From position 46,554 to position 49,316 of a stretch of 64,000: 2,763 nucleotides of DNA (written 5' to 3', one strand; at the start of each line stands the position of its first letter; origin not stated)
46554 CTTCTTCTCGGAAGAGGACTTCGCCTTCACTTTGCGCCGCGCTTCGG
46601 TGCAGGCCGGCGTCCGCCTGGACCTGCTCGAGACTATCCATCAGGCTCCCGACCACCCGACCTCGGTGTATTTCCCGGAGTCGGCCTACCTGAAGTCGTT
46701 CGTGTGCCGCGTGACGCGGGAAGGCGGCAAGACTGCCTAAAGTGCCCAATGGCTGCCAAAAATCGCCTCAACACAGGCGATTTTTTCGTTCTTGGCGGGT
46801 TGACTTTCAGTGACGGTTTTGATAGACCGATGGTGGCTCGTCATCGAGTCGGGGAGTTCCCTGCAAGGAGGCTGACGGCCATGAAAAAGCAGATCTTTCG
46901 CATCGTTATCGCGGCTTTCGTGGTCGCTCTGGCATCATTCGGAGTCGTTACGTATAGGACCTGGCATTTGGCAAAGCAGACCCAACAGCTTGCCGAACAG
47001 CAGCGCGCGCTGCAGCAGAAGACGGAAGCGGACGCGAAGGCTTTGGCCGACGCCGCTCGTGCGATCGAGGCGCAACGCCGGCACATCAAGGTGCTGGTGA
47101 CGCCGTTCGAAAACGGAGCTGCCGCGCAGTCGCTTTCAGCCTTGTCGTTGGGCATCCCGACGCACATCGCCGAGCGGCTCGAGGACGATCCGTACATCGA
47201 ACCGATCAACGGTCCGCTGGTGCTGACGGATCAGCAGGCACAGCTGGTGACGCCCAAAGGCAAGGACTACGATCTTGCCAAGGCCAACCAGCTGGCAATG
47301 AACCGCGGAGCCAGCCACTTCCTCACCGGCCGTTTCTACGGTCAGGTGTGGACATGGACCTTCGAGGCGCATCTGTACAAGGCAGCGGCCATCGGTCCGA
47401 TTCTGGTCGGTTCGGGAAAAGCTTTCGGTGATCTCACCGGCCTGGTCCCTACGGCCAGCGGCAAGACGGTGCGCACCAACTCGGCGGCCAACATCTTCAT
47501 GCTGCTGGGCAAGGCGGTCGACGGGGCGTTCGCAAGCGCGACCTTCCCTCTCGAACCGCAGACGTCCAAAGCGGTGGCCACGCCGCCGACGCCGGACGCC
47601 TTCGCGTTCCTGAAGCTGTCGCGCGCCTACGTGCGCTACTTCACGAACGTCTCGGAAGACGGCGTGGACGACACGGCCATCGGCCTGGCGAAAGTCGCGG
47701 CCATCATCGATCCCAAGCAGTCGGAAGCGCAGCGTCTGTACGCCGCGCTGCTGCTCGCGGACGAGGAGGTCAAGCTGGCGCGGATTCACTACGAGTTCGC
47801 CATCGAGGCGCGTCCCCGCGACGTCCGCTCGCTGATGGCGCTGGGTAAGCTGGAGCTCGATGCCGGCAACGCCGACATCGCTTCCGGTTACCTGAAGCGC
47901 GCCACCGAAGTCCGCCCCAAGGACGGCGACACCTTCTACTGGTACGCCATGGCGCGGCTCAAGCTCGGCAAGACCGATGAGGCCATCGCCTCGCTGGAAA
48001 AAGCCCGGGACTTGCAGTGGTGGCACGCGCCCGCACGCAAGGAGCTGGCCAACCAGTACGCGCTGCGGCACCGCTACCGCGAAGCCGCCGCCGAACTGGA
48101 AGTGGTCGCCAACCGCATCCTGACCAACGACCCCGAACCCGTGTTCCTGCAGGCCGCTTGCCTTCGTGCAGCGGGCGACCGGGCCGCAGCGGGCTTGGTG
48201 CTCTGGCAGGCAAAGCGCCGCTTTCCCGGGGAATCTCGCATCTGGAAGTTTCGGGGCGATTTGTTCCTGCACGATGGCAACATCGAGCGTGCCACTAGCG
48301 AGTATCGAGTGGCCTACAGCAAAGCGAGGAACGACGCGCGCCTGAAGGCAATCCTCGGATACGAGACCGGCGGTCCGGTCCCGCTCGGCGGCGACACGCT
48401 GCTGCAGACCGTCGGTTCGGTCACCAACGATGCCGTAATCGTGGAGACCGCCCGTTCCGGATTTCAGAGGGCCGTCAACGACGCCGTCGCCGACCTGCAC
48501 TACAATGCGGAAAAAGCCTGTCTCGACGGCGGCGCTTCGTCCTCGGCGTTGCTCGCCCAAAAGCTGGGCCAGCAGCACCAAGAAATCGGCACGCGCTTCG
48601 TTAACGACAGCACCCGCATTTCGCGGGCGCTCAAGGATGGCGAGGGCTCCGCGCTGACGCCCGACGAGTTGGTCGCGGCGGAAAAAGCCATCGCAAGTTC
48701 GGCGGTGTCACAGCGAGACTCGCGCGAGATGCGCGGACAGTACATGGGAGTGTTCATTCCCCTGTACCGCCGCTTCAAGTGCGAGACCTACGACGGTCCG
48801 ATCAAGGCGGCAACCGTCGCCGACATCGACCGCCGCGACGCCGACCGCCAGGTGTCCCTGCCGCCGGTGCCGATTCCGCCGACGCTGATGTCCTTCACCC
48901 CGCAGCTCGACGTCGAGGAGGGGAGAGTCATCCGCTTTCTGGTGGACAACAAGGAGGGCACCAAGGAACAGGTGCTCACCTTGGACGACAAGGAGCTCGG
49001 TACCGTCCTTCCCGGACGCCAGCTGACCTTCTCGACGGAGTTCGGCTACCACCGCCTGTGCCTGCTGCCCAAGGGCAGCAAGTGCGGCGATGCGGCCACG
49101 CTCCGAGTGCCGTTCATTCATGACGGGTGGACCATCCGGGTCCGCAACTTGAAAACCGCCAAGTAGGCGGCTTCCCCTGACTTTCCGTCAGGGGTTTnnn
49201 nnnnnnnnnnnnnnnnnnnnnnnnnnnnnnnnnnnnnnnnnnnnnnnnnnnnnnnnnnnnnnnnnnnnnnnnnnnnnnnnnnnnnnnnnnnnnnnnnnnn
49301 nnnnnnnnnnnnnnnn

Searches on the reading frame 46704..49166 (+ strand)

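Call 19: search_protein_families(library=pfam, proteins=[window:46704-49166:+], max_evalue=0.001)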
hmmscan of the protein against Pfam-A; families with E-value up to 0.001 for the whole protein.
window:46704-49166:+ (820 aa): 7 families
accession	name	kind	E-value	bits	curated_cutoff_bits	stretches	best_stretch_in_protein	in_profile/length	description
PF12895.13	ANAPC3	-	4.7e-08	33.6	27.2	1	361-434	10-82/82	Anaphase-promoting complex, cyclosome, subunit 3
PF13431.12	TPR_17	-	1.5e-07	31.5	24.4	0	397-429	2-34/34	Tetratricopeptide repeat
PF13432.12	TPR_16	-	1.8e-06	28.7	32.7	1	379-436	2-59/65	Tetratricopeptide repeat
PF13428.12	TPR_14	-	9.7e-06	26.2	23.5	0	411-449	4-42/44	Tetratricopeptide repeat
PF13181.12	TPR_8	-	1.2e-05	25.5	25.7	0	410-434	3-27/34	Tetratricopeptide repeat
PF23914.1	TPR_CcmH_CycH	-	0.00027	21.2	42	1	368-477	44-156/158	Cytochrome c-type biogenesis protein H TPR domain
PF14559.12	TPR_19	-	0.00041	21.1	25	0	419-470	2-53/68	Tetratricopeptide repeat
